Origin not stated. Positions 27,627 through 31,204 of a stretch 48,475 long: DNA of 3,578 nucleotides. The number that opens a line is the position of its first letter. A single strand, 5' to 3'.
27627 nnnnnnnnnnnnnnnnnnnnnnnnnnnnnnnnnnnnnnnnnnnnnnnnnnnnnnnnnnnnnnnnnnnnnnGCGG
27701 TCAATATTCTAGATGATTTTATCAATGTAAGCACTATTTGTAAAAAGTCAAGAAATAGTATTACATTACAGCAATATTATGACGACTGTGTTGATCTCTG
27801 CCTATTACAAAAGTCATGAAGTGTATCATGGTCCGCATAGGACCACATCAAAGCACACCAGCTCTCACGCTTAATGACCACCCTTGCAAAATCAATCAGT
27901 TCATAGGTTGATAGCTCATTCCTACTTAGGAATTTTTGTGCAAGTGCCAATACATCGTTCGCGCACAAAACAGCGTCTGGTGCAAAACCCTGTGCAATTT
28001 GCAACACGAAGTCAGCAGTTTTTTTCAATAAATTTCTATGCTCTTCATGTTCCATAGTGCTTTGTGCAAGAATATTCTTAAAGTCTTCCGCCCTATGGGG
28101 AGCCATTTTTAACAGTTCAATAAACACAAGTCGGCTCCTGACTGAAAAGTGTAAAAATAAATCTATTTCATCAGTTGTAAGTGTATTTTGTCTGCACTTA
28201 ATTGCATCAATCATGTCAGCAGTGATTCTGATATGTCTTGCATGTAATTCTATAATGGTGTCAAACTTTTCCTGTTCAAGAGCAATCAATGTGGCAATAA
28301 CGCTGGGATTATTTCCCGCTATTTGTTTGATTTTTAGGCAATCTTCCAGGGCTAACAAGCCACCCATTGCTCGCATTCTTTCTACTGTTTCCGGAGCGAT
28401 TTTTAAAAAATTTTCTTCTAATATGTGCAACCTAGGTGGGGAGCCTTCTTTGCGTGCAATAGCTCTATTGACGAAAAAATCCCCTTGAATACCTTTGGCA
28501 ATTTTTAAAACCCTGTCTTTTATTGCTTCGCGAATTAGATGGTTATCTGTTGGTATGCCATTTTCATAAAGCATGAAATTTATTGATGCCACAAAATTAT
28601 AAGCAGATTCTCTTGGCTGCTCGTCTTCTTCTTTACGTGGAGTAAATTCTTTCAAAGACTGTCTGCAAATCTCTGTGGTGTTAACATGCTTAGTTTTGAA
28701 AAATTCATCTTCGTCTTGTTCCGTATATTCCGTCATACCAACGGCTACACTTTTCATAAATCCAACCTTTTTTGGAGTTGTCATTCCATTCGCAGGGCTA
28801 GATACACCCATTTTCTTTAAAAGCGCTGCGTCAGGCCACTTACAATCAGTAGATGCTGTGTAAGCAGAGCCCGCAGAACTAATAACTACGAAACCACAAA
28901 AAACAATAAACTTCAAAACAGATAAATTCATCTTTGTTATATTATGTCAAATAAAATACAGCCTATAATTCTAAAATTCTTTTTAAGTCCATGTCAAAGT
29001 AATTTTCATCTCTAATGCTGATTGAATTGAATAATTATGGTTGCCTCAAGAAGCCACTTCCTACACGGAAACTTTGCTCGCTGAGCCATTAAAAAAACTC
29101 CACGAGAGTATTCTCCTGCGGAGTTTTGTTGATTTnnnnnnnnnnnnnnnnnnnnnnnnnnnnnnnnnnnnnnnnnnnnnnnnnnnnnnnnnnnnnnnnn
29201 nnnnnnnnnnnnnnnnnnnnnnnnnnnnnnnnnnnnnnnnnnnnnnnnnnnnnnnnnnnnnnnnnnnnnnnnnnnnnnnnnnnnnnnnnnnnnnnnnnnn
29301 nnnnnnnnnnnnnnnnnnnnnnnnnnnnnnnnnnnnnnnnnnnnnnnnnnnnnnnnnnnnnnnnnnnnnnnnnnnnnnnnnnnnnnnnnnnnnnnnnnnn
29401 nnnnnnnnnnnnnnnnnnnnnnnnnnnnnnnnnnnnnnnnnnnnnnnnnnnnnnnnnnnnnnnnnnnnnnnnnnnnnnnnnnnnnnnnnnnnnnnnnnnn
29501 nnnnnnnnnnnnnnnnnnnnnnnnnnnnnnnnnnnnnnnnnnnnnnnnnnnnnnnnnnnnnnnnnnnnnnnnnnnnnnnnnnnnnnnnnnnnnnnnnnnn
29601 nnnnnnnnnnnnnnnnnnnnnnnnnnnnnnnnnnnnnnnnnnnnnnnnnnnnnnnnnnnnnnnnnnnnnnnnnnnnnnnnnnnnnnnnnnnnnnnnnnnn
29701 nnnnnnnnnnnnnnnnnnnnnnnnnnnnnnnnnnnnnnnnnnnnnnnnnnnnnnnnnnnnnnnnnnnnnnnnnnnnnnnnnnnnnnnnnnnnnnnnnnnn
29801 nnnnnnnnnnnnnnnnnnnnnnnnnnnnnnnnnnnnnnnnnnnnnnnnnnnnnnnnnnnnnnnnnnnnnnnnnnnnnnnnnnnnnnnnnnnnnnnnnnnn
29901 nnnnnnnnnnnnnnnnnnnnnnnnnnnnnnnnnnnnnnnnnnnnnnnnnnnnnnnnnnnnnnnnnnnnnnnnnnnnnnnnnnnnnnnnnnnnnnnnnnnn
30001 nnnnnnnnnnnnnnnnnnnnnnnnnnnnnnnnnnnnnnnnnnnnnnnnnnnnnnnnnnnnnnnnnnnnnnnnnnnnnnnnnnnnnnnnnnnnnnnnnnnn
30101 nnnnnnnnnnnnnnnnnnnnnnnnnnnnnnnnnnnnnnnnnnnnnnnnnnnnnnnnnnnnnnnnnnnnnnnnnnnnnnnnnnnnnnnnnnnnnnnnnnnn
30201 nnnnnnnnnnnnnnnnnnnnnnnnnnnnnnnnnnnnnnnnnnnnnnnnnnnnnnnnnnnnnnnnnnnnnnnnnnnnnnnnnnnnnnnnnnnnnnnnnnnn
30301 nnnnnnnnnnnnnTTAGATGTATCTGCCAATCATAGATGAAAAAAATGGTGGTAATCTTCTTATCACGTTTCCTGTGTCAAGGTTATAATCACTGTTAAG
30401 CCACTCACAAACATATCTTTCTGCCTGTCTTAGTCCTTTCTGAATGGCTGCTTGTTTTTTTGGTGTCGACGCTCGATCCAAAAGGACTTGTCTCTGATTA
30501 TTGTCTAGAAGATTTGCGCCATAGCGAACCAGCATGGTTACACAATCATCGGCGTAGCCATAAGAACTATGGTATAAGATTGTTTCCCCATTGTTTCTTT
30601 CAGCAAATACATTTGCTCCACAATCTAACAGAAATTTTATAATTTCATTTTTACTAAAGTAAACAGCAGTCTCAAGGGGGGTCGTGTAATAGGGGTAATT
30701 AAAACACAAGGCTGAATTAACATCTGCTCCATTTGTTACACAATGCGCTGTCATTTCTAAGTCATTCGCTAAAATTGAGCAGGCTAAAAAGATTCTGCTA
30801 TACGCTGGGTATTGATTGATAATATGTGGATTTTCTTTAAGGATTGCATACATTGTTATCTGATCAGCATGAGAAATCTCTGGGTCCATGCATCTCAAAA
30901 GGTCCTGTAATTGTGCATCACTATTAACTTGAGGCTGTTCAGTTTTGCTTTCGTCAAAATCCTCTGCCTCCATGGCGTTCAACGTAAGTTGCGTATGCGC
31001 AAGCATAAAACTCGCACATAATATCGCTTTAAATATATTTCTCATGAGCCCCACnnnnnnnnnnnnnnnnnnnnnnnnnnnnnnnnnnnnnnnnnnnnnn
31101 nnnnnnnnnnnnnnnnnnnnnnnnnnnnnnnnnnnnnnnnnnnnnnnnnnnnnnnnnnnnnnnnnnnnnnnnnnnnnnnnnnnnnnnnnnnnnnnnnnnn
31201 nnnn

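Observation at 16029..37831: A 22-kb, strand-biased block in which 18 of 21 intact ORFs carry export signals and lack recognisable function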

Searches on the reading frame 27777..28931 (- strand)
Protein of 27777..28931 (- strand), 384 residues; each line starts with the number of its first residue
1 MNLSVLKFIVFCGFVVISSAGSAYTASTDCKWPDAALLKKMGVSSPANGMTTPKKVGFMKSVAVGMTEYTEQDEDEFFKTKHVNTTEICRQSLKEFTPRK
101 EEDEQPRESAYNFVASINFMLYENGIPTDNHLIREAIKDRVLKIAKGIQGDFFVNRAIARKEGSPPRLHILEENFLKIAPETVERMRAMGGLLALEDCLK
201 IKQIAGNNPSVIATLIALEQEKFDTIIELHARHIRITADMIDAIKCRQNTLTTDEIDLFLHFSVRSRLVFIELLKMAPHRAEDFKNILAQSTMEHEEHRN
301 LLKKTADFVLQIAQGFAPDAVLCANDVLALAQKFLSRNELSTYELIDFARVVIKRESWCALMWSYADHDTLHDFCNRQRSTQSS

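Call 5: search_protein_families(library=pfam, proteins=[window:27777-28931:-], max_evalue=0.1)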
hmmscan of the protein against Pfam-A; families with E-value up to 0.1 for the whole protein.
window:27777-28931:- (384 aa): 1 family
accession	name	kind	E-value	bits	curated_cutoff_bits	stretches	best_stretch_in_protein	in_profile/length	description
PF08748.17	Phage_TAC_4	-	0.072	13.7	21.1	0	256-335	28-103/124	Phage tail assembly chaperone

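Call 37: search_protein_families(library=ncbifam, proteins=[window:27777-28931:-], max_evalue=0.01)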
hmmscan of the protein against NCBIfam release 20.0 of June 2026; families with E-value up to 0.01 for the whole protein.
window:27777-28931:- (384 aa): 0 families

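Call 44: find_homologous_proteins(query=window:27777-28931:-, max_evalue=0.001)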
Query window:27777-28931:- (384 aa): 16 proteins with E <= 0.001 among 6669 candidates.
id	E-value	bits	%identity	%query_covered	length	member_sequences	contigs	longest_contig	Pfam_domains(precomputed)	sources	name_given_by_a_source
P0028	9.8e-255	862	100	100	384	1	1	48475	-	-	-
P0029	1.4e-218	743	87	100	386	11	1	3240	-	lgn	-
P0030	1.7e-214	730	86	100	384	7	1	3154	-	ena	-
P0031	1.7e-211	720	85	99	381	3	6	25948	-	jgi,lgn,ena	-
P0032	1.6e-210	717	84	100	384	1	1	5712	-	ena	-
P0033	5.8e-210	715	84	100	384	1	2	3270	-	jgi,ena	jgi:hypothetical protein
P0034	1.2e-197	675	80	100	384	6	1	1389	-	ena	-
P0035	1.2e-193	661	82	99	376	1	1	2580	-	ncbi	-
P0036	3.3e-187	640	80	99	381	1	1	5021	-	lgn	-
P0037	7.1e-167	573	69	100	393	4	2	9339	-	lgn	-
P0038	2.5e-162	558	69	100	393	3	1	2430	-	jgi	jgi:hypothetical protein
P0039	2.8e-152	525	68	100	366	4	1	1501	-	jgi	jgi:hypothetical protein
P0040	7.6e-151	521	77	82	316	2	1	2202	-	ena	-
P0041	9.3e-147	507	86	70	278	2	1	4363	-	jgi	jgi:hypothetical protein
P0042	1.3e-145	503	82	75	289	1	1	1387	-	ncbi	-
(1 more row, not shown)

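Call 56: predict_structure(alignment_id=A2)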
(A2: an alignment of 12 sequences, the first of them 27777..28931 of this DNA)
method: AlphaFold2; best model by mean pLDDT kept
length: 384 residues; sequences in the alignment: 12
mean_pLDDT: 39.5   pTM: 0.32
mean pLDDT of the five models: 39.5, 38.3, 37.8, 33.6, 31.9
residues with pLDDT >= 90: 0; 70-90: 2; 50-70: 71; < 50: 311
segments of 3 or more residues with pLDDT < 50: 1-193, 261-266, 278-384
pLDDT, mean of each block of 10 residues (from residue 1): 22 22 23 35 29 23 23 23 25 24 29 39 40 40 38 44 38 44 39 52 56 58 68 63 62 57 49 54 44 35 38 38 42 41 46 34 32 33 33
secondary structure, 60 per line:
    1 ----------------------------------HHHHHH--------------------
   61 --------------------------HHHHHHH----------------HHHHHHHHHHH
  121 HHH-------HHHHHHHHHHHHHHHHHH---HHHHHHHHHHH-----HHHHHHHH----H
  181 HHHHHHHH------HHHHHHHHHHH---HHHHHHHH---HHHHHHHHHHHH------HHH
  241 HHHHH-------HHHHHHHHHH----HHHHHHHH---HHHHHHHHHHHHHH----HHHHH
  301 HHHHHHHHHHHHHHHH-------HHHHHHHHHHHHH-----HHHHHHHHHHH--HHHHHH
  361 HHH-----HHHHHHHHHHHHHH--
elements in order: H35-40 H87-93 H110-123 H131-148 H152-162 H168-175 H180-188 H195-205 H209-216 H220-231 H238-245 H253-262 H267-274 H278-291 H296-316 H324-336 H342-352 H355-363 H369-382

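Call 61: search_protein_families(library=phrogs, proteins=[window:27777-28931:-], max_evalue=0.001)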
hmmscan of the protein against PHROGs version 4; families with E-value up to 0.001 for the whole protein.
window:27777-28931:- (384 aa): 0 families

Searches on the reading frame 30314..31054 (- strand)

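Call 5: search_protein_families(library=pfam, proteins=[window:30314-31054:-], max_evalue=0.1)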
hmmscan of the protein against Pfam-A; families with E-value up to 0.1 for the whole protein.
window:30314-31054:- (246 aa): 6 families
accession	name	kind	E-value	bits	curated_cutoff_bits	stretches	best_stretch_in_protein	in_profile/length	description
PF12796.13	Ank_2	-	2.8e-08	34.7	27.3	1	90-183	3-87/90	Ankyrin repeats (3 copies)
PF00023.36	Ank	-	3.2e-08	33.9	21.1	1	125-151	4-30/33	Ankyrin repeat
PF13857.12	Ank_5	-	0.00013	22.7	27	1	142-193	1-54/56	Ankyrin repeats (many copies)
PF13606.12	Ank_3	-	0.00033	21.3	22.3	0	125-149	4-28/30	Ankyrin repeat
PF13637.12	Ank_4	-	0.018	15.8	22.7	0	128-165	2-39/50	Ankyrin repeats (many copies)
PF09030.15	Creb_binding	-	0.053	14.6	26.6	1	38-79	50-93/110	Creb binding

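Call 62: search_protein_families(library=phrogs, proteins=[window:30314-31054:-], max_evalue=0.001)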
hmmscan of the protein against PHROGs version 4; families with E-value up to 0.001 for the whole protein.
window:30314-31054:- (246 aa): 2 families
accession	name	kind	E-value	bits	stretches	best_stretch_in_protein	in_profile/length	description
phrog_9049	-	unknown function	6.2e-07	26.6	1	95-182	3133-3349/4700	-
phrog_9262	-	unknown function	2.9e-06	28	1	123-187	40-105/253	-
